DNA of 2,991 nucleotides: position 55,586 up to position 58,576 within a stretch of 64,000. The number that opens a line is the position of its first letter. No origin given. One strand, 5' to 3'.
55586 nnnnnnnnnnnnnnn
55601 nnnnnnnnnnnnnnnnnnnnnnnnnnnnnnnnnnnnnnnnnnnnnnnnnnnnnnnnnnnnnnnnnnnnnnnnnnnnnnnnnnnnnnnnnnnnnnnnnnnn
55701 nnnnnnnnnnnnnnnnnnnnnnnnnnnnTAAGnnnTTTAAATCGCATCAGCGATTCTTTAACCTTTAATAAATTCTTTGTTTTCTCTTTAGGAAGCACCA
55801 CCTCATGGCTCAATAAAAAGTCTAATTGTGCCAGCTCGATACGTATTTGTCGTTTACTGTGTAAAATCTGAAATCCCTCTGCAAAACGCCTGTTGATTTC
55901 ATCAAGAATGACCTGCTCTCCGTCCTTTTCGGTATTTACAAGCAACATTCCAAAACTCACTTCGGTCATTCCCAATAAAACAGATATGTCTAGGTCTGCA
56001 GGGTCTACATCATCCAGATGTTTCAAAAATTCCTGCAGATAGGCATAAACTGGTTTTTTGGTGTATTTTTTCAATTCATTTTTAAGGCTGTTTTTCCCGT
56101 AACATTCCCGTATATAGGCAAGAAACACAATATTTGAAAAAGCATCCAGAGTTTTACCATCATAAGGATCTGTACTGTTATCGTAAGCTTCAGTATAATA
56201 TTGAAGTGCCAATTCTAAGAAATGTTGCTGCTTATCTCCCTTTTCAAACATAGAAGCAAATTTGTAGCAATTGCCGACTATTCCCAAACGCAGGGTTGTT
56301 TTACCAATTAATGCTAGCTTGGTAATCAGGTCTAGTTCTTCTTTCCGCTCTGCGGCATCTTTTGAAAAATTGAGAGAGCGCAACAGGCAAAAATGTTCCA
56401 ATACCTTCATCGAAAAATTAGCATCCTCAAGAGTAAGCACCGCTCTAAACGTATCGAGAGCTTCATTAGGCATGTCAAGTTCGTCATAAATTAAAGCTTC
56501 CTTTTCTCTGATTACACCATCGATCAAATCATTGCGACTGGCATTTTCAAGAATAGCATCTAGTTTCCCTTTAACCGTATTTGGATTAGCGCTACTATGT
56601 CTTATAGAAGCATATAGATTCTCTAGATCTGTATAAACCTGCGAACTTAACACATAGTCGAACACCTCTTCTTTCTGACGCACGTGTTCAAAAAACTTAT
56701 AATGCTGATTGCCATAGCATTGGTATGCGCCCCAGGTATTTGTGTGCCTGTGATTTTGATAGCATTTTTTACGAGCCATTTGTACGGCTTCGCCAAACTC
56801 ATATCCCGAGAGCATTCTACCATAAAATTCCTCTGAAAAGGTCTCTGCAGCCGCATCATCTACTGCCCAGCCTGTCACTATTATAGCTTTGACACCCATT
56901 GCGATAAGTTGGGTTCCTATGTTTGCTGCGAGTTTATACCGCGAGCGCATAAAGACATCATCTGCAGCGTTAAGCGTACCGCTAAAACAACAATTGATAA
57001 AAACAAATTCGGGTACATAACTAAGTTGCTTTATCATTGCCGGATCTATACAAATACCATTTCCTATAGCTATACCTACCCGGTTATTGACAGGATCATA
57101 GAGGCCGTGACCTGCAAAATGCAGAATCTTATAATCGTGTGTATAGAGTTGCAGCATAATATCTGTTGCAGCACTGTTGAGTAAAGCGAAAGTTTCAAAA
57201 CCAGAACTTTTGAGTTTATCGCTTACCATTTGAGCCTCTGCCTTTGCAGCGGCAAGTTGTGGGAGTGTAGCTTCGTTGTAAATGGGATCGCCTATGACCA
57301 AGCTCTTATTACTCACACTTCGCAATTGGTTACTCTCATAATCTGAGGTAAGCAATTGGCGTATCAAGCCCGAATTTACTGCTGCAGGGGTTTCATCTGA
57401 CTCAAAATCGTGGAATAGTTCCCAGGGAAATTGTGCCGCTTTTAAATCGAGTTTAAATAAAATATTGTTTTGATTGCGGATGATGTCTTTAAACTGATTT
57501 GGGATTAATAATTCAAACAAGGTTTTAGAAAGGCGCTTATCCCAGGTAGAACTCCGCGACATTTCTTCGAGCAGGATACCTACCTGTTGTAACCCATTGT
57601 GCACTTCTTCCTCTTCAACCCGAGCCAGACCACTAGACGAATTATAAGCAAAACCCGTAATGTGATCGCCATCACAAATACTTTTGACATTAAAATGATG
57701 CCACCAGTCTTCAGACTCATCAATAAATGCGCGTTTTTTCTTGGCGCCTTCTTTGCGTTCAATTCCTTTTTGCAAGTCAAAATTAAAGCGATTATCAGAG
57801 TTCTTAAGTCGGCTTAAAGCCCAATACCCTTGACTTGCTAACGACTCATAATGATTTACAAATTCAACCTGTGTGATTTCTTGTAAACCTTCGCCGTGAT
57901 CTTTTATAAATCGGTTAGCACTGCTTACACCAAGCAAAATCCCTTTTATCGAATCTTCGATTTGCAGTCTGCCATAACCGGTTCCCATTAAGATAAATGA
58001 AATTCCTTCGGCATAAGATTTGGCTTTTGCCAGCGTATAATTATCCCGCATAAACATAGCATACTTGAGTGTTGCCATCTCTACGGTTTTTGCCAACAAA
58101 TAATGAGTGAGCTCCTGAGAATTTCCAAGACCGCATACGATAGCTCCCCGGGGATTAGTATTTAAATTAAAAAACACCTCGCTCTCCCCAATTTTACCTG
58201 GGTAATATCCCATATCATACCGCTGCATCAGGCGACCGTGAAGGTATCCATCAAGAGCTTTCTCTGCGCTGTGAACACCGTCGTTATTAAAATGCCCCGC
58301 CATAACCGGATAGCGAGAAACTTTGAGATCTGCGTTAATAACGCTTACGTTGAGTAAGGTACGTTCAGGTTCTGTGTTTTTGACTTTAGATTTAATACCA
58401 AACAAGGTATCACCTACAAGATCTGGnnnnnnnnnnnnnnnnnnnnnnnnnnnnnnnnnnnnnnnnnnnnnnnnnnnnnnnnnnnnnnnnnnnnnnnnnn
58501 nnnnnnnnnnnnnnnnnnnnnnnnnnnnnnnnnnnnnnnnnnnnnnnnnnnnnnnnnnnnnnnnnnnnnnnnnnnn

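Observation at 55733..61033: Single-gene double-lipase / macro-like / caspase-like (CHAT) protein: candidate self-contained protease-activated signalling or defence system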

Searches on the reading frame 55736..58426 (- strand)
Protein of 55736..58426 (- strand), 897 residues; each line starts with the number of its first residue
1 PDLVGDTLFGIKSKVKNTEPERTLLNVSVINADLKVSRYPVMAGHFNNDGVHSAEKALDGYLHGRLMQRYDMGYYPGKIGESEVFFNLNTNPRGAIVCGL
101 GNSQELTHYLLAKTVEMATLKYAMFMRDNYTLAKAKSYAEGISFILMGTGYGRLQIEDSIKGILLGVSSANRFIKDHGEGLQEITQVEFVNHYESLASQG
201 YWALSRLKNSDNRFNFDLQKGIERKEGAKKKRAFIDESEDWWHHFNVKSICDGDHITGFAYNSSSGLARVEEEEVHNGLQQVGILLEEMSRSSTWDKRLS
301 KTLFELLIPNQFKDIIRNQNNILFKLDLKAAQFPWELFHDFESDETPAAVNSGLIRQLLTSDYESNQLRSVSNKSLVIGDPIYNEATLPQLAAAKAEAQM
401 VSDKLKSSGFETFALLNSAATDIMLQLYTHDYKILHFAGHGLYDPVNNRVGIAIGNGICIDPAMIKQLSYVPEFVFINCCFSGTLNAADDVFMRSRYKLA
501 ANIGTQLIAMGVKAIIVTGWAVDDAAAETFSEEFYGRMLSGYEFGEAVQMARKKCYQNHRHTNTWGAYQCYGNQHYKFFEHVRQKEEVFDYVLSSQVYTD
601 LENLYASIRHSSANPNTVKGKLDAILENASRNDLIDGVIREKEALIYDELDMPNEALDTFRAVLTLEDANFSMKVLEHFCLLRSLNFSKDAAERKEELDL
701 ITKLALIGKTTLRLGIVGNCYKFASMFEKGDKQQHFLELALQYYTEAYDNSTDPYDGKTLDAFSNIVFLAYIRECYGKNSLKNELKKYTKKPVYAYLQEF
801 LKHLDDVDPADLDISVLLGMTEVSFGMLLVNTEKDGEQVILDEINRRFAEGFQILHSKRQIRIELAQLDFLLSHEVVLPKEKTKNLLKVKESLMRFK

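Call 33: predict_structure(alignment_id=A3)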
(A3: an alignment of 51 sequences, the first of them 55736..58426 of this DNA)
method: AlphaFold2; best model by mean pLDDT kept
length: 897 residues; sequences in the alignment: 51
mean_pLDDT: 85.7   pTM: 0.70
mean pLDDT of the five models: 85.7, 85.7, 84.0, 83.7, 81.7
residues with pLDDT >= 90: 386; 70-90: 430; 50-70: 73; < 50: 8
segments of 3 or more residues with pLDDT < 50: 482-485
pLDDT, mean of each block of 10 residues (from residue 1): 61 56 91 89 85 84 86 85 89 92 83 96 92 84 90 85 96 89 95 90 90 89 86 59 83 83 66 78 81 83 87 80 87 85 84 85 60 90 86 92 94 95 92 92 80 88 82 87 50 68 82 85 87 93 90 92 87 84 58 88 87 84 92 90 93 93 82 88 90 91 90 95 94 96 96 88 95 93 91 92 75 79 92 85 88 83 93 93 93 88
secondary structure, 60 per line:
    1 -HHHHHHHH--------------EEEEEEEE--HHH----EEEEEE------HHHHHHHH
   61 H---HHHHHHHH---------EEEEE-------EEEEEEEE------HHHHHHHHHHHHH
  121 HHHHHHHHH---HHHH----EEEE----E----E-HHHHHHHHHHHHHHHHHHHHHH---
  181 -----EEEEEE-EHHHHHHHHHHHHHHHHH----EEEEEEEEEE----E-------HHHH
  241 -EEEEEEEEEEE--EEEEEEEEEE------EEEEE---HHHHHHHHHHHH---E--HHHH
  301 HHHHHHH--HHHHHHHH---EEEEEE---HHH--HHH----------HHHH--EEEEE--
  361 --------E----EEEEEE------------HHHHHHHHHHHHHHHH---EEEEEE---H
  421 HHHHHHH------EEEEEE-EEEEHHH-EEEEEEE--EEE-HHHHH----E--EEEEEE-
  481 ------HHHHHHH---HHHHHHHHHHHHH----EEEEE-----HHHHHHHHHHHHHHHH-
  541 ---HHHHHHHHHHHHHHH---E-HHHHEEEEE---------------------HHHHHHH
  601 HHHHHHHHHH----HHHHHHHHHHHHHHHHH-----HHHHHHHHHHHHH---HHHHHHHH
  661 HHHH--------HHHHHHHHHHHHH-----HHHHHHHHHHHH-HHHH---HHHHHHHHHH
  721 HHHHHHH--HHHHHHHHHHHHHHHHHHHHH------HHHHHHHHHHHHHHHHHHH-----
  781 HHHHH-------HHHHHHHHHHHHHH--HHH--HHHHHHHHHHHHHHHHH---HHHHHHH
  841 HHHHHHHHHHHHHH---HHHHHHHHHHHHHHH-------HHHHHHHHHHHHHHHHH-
elements in order (helices of 4 or more, strands of 3 or more residues): H2-9 E24-31 E41-46 H53-61 H65-72 E82-86 E94-101 H108-129 H133-136 E141-144 H156-177 E186-191 H194-210 E215-224 H237-240 E242-252 E255-264 E271-275 H279-290 H297-307 H310-317 E321-326 H348-351 E354-358 E374-379 H392-407 E411-416 H420-427 E434-439 E441-444 E449-455 E458-460 H462-466 E474-479 H487-493 H497-509 E514-518 H524-539 H544-558 H564-567 E568-572 H594-610 H615-631 H637-649 H653-664 H673-685 H691-702 H704-707 H711-727 H730-750 H757-775 H781-785 H793-806 H814-830 H834-854 H858-872 H880-896

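Call 40: fold_search(model_id=the predicted structure, library=pdb)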
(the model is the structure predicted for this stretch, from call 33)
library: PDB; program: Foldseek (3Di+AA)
matches with E <= 10: 1280; with E <= 0.001: 33
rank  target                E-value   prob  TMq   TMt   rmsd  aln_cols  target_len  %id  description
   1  1zr3_C                2.6e-05  1.00  0.16  0.68   3.7       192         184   17  Crystal structure of the macro-domain of human core histone variant macroH2A1.1 (form B) (released 2006-02-14)
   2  1yd9_C                2.9e-05  1.00  0.16  0.69   3.5       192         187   17  1.6A Crystal Structure of the Non-Histone Domain of the Histone Variant MacroH2A1.1. (released 2005-09-27)
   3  2dx6_A                4.7e-05  1.00  0.15  0.73   4.1       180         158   17  Crystal structure of conserved hypothetical protein, TTHA0132 from Thermus thermophilus HB8 (released 2007-02-24)
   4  4etj                  7.0e-05  1.00  0.16  0.71   4.2       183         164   16  Crystal Structure of E6H variant of de novo designed serine hydrolase OSH55, Northeast Structural Genomics Consortium (N (released 2012-06-13)
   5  4jgk_B                8.0e-05  1.00  0.15  0.71   4.2       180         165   14  Crystal Structure of the evolved variant of the computationally designed serine hydrolase, Northeast Structural Genomi (released 2013-03-20)
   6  6ome                  1.4e-04  1.00  0.15  0.25   5.4       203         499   15  Crystal structure of a probable cytosol aminopeptidase (Leucine aminopeptidase, LAP) from Chlamydia trachomatis D/UW-3/C (released 2019-05-01)
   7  8tl0_I                1.4e-04  1.00  0.18  0.31  16.0       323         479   17  Structure of activated SAVED-CHAT filament (released 2024-03-06)
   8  4k0c_A                2.0e-04  1.00  0.14  0.66   6.0       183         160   14  Crystal Structure of the computationally designed serine hydrolase. Northeast Structural Genomics Consortium (NESG) Ta (released 2013-04-24)
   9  4jgk_A                2.2e-04  1.00  0.15  0.66   4.6       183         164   16  Crystal Structure of the evolved variant of the computationally designed serine hydrolase, Northeast Structural Genomi (released 2013-03-20)
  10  4j4z                  2.4e-04  1.00  0.15  0.71   4.9       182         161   14  Crystal structure of the improved variant of the evolved serine hydrolase, OSH55.4_H1.2, bond with sulfate ion in the ac (released 2013-03-06)
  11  8pzm                  2.7e-04  1.00  0.17  0.29   4.2       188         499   12  Intracellular leucine aminopeptidase of Pseudomonas aeruginosa PA14 bound to bestatin inhibitor and manganese (released 2023-11-15)
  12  4jgk_D                2.8e-04  1.00  0.15  0.70   4.3       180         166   14  Crystal Structure of the evolved variant of the computationally designed serine hydrolase, Northeast Structural Genomi (released 2013-03-20)
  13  3jru_A                2.8e-04  1.00  0.16  0.27   5.2       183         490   19  Crystal structure of Leucyl Aminopeptidase (pepA) from Xoo0834,Xanthomonas oryzae pv. oryzae KACC10331 (released 2010-09-08)
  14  4ess                  2.9e-04  1.00  0.15  0.71   3.7       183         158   16  Crystal Structure of E6D/L155R variant of de novo designed serine hydrolase OSH55, Northeast Structural Genomics Consort (released 2012-06-13)
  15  3v45                  3.2e-04  1.00  0.16  0.72   4.0       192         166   15  Crystal Structure of de novo designed serine hydrolase OSH55, Northeast Structural Genomics Consortium Target OR130 (released 2012-01-04)
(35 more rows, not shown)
